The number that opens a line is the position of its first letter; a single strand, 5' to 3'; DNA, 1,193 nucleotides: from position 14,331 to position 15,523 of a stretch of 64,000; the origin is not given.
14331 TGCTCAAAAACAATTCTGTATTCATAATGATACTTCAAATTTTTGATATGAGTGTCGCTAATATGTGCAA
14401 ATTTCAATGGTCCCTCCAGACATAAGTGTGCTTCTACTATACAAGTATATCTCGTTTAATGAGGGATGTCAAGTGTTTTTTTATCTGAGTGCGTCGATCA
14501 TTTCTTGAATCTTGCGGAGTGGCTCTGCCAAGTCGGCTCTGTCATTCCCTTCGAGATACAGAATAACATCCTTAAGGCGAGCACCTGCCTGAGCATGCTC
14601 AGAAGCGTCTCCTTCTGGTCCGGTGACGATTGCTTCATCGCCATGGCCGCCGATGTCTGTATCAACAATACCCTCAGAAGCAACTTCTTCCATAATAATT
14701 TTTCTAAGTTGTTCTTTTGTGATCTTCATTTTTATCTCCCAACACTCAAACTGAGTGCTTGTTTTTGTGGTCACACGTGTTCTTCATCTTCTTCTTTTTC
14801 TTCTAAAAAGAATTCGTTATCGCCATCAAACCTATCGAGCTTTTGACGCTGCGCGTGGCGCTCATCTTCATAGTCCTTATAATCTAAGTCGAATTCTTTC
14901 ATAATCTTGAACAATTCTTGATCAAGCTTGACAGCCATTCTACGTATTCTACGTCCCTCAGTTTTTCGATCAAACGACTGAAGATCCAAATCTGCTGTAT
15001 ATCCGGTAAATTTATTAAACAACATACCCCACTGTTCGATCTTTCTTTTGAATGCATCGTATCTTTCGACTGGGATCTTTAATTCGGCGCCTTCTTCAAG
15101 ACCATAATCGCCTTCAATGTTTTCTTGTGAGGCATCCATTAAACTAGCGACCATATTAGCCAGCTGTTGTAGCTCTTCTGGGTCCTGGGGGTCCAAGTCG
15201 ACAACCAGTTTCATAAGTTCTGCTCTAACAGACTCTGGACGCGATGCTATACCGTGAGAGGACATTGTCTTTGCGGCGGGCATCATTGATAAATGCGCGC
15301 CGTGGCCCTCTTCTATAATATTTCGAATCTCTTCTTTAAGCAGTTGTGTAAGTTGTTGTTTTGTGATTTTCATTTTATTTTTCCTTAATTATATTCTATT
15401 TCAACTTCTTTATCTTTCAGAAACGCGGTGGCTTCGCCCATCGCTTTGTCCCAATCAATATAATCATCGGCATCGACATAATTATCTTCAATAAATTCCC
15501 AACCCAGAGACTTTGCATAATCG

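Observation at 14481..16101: Tandem array of four genes sharing a 16-residue N-terminal leader that is conserved at DNA level while the protein bodies are unrelated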

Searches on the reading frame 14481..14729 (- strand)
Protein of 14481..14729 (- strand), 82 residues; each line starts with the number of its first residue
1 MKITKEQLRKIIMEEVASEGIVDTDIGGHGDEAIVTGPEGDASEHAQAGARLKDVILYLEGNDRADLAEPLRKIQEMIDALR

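Call 6: search_protein_families(library=pfam, proteins=[window:14481-14729:-], max_evalue=1)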
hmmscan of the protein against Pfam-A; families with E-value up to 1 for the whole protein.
window:14481-14729:- (82 aa): 0 families

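Call 7: search_protein_families(library=phrogs, proteins=[window:14481-14729:-], max_evalue=1)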
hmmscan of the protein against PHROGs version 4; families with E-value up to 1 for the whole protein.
window:14481-14729:- (82 aa): 1 family
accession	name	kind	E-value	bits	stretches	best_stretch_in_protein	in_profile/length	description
phrog_29709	-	unknown function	0.022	16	1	57-80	39-62/69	-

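Call 86: find_homologous_proteins(query=window:14481-14729:-, max_evalue=0.001)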
Query window:14481-14729:- (82 aa): 44 proteins with E <= 0.001 among 44 candidates.
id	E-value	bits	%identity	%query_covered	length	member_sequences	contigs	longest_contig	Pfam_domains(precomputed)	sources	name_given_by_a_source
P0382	2.1e-40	153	94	100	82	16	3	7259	-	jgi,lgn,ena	-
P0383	1.3e-38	148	88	100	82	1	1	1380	-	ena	-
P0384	4.6e-37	143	85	99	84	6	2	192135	-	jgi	jgi:hypothetical protein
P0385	3.0e-25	105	70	100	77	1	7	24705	-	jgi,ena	-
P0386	1.9e-24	103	68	100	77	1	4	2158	-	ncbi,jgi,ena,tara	tara:strand:+ start:264 stop:497 length:234 start_codon:yes stop_codon:yes gene_type:complete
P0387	3.0e-24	102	67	100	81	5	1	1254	-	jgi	jgi:hypothetical protein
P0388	1.5e-23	100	67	100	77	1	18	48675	-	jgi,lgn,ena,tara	jgi:hypothetical protein|tara:strand:+ start:1605 stop:1838 length:234 start_codon:yes stop_codon:ye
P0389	1.7e-23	100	72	90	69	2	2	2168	-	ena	-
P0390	2.7e-23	99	67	100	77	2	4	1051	-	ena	-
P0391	3.8e-23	99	70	100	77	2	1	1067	-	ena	-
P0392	1.0e-22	97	68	100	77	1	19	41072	-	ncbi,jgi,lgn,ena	jgi:hypothetical protein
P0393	1.4e-22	97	67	100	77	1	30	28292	-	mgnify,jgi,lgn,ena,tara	mgnify:CR=1 FL=1|jgi:hypothetical protein|tara:strand:+ start:2057 stop:2290 length:234 start_codon:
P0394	1.6e-22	97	68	100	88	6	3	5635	-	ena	-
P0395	1.7e-22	97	66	100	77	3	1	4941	-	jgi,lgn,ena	-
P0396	2.7e-22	96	63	100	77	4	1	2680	-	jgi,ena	-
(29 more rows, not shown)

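Call 96: predict_structure(alignment_id=A5)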
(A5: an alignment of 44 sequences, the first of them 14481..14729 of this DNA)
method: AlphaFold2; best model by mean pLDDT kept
length: 82 residues; sequences in the alignment: 44
mean_pLDDT: 77.4   pTM: 0.52
mean pLDDT of the five models: 77.4, 77.1, 75.7, 75.5, 71.2
residues with pLDDT >= 90: 26; 70-90: 35; 50-70: 10; < 50: 11
segments of 3 or more residues with pLDDT < 50: 20-30
pLDDT, mean of each block of 10 residues (from residue 1): 74 66 44 71 85 93 96 91 77
secondary structure, 60 per line:
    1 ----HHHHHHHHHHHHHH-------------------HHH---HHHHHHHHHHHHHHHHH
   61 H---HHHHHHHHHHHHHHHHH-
elements in order: H5-18 H44-61 H65-81

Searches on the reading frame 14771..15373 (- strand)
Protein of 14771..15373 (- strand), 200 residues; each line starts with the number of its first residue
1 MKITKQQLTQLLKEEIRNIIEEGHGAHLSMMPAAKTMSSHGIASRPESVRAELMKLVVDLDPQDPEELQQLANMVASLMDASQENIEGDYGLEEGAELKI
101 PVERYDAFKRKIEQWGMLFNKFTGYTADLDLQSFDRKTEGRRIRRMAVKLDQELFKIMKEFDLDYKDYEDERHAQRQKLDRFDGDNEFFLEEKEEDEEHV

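Call 6: search_protein_families(library=pfam, proteins=[window:14771-15373:-], max_evalue=1)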
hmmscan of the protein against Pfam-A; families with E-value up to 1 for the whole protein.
window:14771-15373:- (200 aa): 1 family
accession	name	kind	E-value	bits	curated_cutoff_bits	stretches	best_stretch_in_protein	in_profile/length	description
PF12128.14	DUF3584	-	0.003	15.6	31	1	96-185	778-861/1191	Protein of unknown function (DUF3584)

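Call 7: search_protein_families(library=phrogs, proteins=[window:14771-15373:-], max_evalue=1)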
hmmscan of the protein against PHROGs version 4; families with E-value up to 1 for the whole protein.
window:14771-15373:- (200 aa): 1 family
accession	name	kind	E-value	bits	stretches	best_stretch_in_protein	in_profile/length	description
phrog_13137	-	tail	0.081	12.5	1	46-140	26-121/541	tail length tape measure protein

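Call 26: find_encoding_contigs(protein=window:14771-15373:-, flank=10000, max_places=5)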
Protein window:14771-15373:- (200 aa): 4 contigs read that carry it; 2 places shown.
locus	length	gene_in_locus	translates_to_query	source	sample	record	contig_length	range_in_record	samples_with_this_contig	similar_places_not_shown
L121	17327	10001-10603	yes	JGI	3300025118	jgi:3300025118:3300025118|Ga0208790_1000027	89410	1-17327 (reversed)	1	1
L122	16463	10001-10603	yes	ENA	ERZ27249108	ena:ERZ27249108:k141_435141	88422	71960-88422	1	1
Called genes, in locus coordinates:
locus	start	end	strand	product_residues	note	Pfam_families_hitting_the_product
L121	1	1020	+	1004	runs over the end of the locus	-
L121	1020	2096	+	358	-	-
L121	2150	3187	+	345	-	-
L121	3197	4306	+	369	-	-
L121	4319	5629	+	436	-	-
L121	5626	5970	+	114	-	-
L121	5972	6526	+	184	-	-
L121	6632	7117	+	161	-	PF00011:HSP20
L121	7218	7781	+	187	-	PF00254:FKBP_C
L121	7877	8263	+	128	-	-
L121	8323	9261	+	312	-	PF08275:DNAG_N (faint)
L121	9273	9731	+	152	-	-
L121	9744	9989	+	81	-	-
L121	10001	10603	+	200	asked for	-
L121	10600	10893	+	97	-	-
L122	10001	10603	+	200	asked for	-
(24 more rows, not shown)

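Call 85: find_homologous_proteins(query=window:14771-15373:-, max_evalue=0.001)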
Query window:14771-15373:- (200 aa): 112 proteins with E <= 0.001 among 232 candidates.
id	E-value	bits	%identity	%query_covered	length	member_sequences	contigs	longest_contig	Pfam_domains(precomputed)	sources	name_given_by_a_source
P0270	2.9e-124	430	100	100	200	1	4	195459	-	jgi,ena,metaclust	metaclust:\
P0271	6.6e-58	214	59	96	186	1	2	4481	-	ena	-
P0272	3.6e-54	202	90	53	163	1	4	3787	-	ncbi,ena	-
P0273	4.9e-54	201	93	51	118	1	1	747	-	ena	-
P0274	1.4e-53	200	56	96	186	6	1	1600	-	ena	-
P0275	2.0e-53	199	56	97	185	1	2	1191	-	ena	-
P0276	2.0e-53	199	57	96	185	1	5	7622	-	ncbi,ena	-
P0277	7.5e-53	197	55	96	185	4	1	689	-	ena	-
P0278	5.5e-48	182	84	51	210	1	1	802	-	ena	-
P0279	7.1e-48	181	83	52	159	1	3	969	-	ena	-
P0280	3.9e-47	179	83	48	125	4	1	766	-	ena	-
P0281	4.6e-47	179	83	51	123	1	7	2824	-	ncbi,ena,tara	tara:strand:+ start:101 stop:472 length:372 start_codon:yes stop_codon:yes gene_type:complete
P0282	7.3e-46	175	82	51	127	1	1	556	-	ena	-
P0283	3.4e-45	173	77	56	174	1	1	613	-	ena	-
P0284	3.7e-45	172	68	65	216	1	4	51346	-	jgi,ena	jgi:hypothetical protein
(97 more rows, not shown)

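Call 95: predict_structure(alignment_id=A4)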
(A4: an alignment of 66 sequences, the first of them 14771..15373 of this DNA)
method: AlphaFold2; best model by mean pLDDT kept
length: 200 residues; sequences in the alignment: 66
mean_pLDDT: 66.7   pTM: 0.39
mean pLDDT of the five models: 66.7, 64.5, 63.1, 62.4, 61.7
residues with pLDDT >= 90: 4; 70-90: 91; 50-70: 63; < 50: 42
segments of 3 or more residues with pLDDT < 50: 23-45, 87-98, 198-200
pLDDT, mean of each block of 10 residues (from residue 1): 64 69 45 37 48 65 74 74 54 46 78 87 83 68 86 89 85 79 56 48
secondary structure, 60 per line:
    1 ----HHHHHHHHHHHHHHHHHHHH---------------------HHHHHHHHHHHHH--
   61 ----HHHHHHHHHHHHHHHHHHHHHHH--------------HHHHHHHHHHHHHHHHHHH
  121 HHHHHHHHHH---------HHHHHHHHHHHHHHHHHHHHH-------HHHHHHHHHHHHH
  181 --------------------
elements in order: H5-24 H46-58 H65-87 H102-130 H140-160 H168-180

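Call 99: fold_search(model_id=the predicted structure, library=viral)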
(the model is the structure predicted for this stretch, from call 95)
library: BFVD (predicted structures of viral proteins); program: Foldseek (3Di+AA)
matches with E <= 10: 148; with E <= 0.001: 0
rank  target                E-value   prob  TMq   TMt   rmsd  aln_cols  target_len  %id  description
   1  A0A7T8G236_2          2.8e-01  0.12  0.17  0.04  25.7       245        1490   16  RNA-directed RNA polymerase L [Soybean thrips bunya-like virus 1]
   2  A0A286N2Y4            3.6e-01  0.25  0.25  0.28  17.2       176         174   10  Uncharacterized protein [Arthrobacter phage Colucci]
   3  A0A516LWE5            3.8e-01  0.33  0.19  0.31  12.0        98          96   21  (no name in the UniProt tables at hand)
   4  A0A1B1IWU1            3.8e-01  0.14  0.18  0.22  15.2       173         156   16  (no name in the UniProt tables at hand)
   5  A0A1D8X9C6            5.2e-01  0.08  0.12  0.03  22.1       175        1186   12  Polyprotein (Fragment) [Sclerotium rolfsii hypovirus 1]
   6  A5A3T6                7.6e-01  0.60  0.25  0.56   6.7        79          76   19  (no name in the UniProt tables at hand)
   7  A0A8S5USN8            8.1e-01  0.09  0.18  0.21  17.8       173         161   12  Uncharacterized protein (Fragment) [Myoviridae sp. ctijX18]
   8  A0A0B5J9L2            8.7e-01  0.21  0.28  0.30  36.5       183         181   11  Uncharacterized protein [Pandoravirus inopinatum]
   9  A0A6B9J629            9.2e-01  0.28  0.22  0.17  17.9       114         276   15  Uncharacterized protein [Erwinia phage Hena1]
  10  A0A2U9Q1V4            9.8e-01  0.08  0.16  0.15  17.3       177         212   17  ALTO [Arowana adomavirus]
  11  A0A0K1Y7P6            1.0e+00  0.09  0.20  0.08  23.2       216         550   13  (no name in the UniProt tables at hand)
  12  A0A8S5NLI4            1.3e+00  0.11  0.19  0.27  19.2       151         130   13  Uncharacterized protein [Siphoviridae sp. ctQU013]
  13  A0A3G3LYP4            1.3e+00  0.09  0.14  0.20  21.0       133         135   14  Uncharacterized protein [Brevibacterium phage Cantare]
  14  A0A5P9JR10            1.3e+00  0.08  0.19  0.09  17.4       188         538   15  Tegument protein [Psittacid alphaherpesvirus 5]
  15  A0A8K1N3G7            1.4e+00  0.08  0.19  0.10  27.2       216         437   10  Uncharacterized protein [Riboviria sp.]
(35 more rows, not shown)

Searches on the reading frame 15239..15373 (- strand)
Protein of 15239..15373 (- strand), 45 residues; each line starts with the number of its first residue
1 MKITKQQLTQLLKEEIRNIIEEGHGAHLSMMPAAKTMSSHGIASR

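Call 23: find_homologous_proteins(query=A2, max_evalue=10)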
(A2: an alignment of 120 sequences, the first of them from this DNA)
Query A2 (120 sequences) (45 aa, profile of the alignment): 1323 proteins with E <= 10 among 1910 candidates; the best 120 are listed.
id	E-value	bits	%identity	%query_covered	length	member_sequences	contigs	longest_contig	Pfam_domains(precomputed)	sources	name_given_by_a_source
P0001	1.1e-9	56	50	49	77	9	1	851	-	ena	-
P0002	3.2e-9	55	55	49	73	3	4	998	-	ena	-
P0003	3.8e-9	55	50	49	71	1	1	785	-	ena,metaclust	metaclust:\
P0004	3.8e-9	55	52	64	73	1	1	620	-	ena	-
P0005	4.0e-9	55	52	64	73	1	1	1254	-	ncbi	-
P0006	4.0e-9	55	53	42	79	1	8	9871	-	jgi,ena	jgi:hypothetical protein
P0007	4.5e-9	54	33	100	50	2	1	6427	-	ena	-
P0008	4.8e-9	54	48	60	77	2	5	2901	-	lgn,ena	-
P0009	5.0e-9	54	56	56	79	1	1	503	-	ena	-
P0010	5.9e-9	54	44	60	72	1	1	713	-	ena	-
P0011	5.9e-9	54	43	60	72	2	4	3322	-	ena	-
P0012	6.3e-9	54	48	60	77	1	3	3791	-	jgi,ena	-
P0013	7.4e-9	54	50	49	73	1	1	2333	-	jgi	-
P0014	7.5e-9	54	52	51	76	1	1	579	-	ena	-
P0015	8.3e-9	54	33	100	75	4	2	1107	-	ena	-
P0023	1.2e-8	53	52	51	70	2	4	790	-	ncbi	-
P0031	1.6e-8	53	30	96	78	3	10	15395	-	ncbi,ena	-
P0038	2.5e-8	52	45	64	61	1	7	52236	-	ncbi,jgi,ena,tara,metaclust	tara:strand:+ start:1783 stop:1968 length:186 start_codon:yes stop_codon:yes gene_type:complete|meta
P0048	3.5e-8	52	50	53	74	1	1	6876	-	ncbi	-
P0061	4.6e-8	51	67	33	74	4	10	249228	-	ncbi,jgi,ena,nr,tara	ncbi:MAG: hypothetical protein CMB52_05320 [Euryarchaeota archaeon]|nr:hypothetical protein [Euryarc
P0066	4.7e-8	51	67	33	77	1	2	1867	-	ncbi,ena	-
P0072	5.1e-8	51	52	51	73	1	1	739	-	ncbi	-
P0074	5.2e-8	51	50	49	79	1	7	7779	-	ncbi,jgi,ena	-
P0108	9.0e-8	50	67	33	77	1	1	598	-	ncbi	-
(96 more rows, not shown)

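Call 24: list_cluster_members(proteins=[P0005, P0023, P0031, P0038, P0048, P0061, P0066, P0072, P0074, P0108])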
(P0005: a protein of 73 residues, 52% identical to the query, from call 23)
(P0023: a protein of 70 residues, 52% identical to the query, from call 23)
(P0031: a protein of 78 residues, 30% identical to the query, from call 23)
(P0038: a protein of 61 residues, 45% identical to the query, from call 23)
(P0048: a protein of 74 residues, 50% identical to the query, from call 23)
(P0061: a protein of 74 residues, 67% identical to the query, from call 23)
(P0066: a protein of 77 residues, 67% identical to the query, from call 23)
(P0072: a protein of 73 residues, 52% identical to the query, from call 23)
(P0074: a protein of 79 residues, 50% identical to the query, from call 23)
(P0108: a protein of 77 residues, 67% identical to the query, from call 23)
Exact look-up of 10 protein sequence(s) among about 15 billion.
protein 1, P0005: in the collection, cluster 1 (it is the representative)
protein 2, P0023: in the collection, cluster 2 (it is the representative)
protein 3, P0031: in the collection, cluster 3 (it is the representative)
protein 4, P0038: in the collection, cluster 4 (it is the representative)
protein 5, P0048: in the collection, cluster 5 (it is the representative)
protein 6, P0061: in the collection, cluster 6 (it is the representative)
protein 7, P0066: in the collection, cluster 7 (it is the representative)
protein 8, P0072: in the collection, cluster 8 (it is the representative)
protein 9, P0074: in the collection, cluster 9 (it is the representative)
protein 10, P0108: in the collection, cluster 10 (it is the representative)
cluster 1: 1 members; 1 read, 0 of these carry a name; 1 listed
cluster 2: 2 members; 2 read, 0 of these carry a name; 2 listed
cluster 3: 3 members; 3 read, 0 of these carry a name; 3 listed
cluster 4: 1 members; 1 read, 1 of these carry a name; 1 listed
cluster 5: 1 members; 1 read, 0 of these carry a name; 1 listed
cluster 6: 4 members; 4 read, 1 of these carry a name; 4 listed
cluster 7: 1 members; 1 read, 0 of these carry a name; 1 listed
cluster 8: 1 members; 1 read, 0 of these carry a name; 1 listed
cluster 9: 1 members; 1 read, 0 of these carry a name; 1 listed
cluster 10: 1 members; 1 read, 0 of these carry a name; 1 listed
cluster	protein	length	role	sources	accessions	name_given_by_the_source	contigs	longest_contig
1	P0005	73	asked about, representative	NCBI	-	-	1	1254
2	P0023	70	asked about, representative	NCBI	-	-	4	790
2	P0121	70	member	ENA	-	-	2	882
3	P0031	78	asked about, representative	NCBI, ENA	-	-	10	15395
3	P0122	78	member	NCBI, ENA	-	-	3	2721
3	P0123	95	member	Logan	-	-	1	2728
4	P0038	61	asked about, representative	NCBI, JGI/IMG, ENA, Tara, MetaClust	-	strand:+ start:1783 stop:1968 length:186 start_codon:yes stop_codon:yes gene_type:complete | TARA_034_DCM_0.22-1.6_scaffold373178_1_gene367371 "" ""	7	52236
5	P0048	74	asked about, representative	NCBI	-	-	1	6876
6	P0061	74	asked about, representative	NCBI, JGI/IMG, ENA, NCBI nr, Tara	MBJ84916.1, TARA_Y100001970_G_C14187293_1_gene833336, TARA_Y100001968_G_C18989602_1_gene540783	MAG: hypothetical protein CMB52_05320 [Euryarchaeota archaeon] | hypothetical protein [Euryarchaeota archaeon] | strand:+ start:1526 stop:1750 length:225 start_codon:yes stop_codon:yes gene_type:complete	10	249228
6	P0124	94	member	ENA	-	-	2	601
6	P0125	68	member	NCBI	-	-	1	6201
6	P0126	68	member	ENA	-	-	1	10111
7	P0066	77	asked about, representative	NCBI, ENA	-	-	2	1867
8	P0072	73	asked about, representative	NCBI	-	-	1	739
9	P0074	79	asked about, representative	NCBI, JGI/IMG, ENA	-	-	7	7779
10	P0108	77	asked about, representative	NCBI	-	-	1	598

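Call 27: find_encoding_contigs(protein=P0061, flank=10000, max_places=4)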
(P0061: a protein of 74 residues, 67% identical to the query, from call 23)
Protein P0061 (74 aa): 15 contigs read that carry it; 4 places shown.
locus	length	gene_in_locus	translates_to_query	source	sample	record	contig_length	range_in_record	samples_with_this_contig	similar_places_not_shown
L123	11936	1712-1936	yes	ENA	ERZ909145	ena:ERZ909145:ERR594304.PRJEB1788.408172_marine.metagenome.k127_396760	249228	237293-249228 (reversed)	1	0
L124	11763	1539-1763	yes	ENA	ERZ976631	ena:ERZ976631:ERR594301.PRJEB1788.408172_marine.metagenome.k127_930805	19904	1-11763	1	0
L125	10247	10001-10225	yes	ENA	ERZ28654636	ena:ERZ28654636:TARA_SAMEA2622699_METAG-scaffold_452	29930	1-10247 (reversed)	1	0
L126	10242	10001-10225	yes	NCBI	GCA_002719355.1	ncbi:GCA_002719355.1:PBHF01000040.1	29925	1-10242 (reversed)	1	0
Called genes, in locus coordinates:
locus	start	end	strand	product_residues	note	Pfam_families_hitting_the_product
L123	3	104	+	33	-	?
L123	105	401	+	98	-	-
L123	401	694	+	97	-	-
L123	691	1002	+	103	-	-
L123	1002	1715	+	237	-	-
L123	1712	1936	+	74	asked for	-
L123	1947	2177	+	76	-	-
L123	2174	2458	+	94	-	-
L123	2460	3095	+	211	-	-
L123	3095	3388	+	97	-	-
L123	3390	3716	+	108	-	-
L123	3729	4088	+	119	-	-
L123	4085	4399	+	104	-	-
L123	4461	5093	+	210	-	-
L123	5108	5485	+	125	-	-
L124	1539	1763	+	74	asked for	-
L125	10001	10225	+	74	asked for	-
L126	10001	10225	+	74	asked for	-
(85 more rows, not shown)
